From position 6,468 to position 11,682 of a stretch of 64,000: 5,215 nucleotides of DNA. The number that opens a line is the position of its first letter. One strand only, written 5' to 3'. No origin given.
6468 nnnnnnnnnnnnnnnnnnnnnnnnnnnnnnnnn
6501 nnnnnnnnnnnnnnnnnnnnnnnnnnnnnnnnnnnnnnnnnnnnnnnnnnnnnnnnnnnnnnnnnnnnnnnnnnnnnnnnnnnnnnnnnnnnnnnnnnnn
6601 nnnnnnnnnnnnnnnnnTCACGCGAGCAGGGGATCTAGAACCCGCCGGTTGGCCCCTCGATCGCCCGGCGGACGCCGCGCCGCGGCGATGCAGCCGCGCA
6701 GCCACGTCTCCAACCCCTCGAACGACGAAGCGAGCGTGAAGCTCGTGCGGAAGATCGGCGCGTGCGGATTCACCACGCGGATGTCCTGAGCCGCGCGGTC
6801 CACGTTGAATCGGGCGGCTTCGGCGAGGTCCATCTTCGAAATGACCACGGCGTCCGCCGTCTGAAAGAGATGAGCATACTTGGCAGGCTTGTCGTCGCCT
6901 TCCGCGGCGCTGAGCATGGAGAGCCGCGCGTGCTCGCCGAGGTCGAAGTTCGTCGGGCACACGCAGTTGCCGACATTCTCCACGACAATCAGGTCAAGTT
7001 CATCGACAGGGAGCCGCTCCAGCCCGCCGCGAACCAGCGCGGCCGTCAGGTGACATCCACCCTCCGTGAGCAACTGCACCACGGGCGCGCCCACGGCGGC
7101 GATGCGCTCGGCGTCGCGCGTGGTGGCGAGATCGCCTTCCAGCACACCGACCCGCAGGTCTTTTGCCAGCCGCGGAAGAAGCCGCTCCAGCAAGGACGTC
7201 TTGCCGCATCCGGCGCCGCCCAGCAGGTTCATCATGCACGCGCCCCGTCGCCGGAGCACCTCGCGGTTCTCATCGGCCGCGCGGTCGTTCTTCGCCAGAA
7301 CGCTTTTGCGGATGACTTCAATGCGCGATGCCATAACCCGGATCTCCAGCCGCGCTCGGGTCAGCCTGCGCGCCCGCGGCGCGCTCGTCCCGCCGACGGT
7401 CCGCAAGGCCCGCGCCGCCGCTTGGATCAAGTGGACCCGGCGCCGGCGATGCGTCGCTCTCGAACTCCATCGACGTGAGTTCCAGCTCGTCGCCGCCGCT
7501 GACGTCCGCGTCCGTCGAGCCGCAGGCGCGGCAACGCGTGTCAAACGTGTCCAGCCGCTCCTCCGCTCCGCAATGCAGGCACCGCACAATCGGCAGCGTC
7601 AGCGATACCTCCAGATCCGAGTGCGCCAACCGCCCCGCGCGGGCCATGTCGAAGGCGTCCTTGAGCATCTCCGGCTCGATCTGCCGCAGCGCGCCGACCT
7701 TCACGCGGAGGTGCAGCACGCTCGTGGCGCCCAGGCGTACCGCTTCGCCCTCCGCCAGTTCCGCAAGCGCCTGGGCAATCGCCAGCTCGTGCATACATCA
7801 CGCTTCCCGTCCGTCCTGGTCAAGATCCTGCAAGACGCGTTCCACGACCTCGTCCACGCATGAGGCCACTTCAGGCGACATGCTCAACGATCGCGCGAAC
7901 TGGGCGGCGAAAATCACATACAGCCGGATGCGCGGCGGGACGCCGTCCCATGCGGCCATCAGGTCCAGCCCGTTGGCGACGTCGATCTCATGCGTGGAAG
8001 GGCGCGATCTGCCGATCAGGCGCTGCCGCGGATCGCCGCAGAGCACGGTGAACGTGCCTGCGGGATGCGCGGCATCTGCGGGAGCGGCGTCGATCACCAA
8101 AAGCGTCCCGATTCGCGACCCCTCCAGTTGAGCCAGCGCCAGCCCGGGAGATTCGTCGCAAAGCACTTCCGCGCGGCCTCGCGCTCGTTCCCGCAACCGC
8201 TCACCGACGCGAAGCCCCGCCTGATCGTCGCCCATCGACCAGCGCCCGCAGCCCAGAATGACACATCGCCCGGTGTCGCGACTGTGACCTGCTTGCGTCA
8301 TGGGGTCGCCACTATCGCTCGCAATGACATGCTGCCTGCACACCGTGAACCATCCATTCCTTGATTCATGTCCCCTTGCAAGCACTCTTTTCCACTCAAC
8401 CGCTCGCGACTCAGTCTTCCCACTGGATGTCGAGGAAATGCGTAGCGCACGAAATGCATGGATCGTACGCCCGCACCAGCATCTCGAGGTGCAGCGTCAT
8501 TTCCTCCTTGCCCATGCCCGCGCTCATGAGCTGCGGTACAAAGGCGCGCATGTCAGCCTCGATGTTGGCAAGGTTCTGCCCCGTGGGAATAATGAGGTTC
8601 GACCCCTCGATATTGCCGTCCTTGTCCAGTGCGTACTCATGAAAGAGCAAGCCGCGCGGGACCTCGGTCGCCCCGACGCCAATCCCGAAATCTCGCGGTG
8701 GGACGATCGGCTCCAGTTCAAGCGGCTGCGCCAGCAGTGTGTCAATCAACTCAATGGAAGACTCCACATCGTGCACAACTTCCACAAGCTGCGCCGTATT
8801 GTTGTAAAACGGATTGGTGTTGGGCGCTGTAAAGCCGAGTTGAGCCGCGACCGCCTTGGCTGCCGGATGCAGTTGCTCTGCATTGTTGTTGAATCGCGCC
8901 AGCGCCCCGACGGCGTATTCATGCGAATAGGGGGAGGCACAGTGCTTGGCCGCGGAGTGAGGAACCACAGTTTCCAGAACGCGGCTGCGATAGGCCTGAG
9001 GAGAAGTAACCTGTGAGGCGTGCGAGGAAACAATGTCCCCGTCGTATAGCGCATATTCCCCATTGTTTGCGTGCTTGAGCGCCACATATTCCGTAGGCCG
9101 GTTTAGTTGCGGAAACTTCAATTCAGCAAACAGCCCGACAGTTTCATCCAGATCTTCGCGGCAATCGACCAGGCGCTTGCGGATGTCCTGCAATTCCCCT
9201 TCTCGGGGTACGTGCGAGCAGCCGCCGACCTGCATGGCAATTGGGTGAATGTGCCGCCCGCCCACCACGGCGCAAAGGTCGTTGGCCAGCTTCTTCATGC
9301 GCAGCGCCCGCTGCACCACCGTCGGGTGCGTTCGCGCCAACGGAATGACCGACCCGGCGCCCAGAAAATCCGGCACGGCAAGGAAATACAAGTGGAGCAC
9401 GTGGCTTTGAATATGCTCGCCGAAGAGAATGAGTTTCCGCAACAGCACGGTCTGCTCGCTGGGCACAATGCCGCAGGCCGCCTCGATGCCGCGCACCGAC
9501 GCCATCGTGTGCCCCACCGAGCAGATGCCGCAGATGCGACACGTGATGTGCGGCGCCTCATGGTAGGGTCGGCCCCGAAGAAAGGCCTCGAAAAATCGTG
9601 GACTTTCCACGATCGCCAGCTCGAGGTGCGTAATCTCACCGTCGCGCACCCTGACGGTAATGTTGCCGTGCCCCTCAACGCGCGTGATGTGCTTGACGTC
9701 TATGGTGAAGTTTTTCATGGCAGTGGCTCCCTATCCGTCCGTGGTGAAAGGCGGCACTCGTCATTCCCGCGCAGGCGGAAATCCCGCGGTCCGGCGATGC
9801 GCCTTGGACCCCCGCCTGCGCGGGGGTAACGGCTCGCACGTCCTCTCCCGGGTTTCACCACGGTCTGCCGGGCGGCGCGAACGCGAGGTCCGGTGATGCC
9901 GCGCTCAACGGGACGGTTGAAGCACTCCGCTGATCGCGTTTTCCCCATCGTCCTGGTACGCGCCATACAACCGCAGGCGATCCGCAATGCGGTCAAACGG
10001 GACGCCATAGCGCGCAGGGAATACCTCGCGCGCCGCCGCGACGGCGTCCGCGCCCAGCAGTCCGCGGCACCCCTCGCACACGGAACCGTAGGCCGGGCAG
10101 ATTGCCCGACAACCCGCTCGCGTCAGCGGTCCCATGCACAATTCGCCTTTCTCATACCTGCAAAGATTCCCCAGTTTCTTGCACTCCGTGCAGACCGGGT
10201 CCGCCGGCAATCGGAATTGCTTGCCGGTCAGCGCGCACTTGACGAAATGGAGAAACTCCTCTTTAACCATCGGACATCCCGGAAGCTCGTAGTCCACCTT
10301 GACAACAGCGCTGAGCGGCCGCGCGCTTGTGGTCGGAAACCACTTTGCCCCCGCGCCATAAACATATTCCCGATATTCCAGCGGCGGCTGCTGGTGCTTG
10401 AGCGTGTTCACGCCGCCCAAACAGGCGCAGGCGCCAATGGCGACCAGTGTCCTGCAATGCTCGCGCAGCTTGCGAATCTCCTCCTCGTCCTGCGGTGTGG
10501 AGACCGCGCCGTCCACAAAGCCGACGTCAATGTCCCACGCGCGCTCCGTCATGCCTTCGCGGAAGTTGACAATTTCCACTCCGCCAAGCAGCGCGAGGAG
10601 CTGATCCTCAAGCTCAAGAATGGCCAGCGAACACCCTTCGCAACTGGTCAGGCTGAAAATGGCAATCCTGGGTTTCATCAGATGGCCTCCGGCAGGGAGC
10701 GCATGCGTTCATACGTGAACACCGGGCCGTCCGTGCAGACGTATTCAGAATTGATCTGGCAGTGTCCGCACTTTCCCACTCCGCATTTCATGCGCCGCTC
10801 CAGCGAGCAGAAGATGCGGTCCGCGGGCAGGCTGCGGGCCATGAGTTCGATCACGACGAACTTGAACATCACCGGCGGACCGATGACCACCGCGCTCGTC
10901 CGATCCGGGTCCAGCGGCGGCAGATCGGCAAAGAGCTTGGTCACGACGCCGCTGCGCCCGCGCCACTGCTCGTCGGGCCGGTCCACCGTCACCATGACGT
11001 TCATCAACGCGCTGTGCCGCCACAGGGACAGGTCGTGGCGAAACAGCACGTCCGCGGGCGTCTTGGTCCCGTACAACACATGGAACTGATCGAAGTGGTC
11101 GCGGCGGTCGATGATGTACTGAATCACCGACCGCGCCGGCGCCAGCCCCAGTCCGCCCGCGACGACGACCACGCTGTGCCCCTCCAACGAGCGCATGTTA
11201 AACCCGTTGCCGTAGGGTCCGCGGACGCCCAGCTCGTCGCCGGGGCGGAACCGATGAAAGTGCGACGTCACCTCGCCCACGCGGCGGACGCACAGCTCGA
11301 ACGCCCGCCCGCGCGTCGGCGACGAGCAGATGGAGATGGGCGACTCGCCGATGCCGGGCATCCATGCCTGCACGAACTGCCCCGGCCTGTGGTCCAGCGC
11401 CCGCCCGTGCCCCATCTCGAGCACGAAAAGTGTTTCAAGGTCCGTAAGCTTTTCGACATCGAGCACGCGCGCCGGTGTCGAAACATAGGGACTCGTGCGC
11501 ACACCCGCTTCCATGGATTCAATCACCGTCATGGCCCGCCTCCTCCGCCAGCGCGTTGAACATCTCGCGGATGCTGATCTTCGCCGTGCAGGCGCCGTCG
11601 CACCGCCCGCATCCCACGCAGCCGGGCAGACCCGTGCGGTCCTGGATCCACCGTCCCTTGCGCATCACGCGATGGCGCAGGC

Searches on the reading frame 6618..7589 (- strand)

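Call 39: search_protein_families(library=pfam, proteins=[window:6618-7589:-], max_evalue=0.001)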
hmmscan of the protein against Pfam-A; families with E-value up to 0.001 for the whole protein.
window:6618-7589:- (323 aa): 3 families
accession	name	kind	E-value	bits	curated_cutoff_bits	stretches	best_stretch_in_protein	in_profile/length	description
PF02492.25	cobW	-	2.3e-20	73.4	20.7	1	121-280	4-179/180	CobW/HypB/UreG, nucleotide-binding domain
PF03193.22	RsgA_GTPase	-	9e-05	22.8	30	0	84-151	73-138/174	RsgA GTPase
PF03205.20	MobB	-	0.00018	21.8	26.6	1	120-204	2-97/133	Molybdopterin guanine dinucleotide synthesis protein B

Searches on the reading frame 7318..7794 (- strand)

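Call 42: search_protein_families(library=pfam, proteins=[window:7318-7794:-], max_evalue=0.001)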
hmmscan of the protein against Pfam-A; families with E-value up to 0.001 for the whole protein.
window:7318-7794:- (158 aa): 1 family
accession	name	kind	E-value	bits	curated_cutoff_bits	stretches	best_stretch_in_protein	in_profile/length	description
PF01155.25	HypA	-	1.3e-23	83.6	28.9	1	1-110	1-111/112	Hydrogenase/urease nickel incorporation, metallochaperone, hypA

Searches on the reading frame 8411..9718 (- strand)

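Call 39: search_protein_families(library=pfam, proteins=[window:8411-9718:-], max_evalue=0.001)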
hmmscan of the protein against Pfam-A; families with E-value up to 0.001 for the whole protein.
window:8411-9718:- (435 aa): 1 family
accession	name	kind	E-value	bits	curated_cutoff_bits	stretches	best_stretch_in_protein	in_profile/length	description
PF00374.24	NiFeSe_Hases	-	7.9e-35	121.2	25.8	2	41-120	1-80/508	Nickel-dependent hydrogenase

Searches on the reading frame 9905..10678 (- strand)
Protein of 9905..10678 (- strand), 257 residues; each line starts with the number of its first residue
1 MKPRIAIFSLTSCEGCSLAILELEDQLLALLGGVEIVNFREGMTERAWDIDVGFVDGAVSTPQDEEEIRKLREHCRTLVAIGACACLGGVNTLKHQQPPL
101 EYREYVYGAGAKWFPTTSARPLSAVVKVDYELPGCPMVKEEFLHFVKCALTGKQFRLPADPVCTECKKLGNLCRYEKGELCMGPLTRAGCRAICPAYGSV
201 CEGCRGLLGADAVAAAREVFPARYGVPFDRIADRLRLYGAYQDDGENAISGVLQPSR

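Call 39: search_protein_families(library=pfam, proteins=[window:9905-10678:-], max_evalue=0.001)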
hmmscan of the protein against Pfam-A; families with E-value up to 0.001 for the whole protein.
window:9905-10678:- (257 aa): 1 family
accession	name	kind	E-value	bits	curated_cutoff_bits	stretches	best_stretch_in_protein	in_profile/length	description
PF01058.29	Oxidored_q6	-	1.1e-22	80.6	27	1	13-146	1-125/128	NADH ubiquinone oxidoreductase, 20 Kd subunit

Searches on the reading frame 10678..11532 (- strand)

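Call 39: search_protein_families(library=pfam, proteins=[window:10678-11532:-], max_evalue=0.001)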
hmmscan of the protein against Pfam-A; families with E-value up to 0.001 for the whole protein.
window:10678-11532:- (284 aa): 3 families
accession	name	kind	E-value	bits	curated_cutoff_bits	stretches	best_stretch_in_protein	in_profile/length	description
PF00175.26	NAD_binding_1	-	2.8e-15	57.3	22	1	124-226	2-107/109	Oxidoreductase NAD-binding domain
PF10418.14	DHODB_Fe-S_bind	-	7.7e-12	45.2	23.9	1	245-276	1-39/41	Iron-sulfur cluster binding domain of dihydroorotate dehydrogenase B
PF00970.30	FAD_binding_6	-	0.00023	21.9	21.1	1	22-109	3-96/99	Oxidoreductase FAD-binding domain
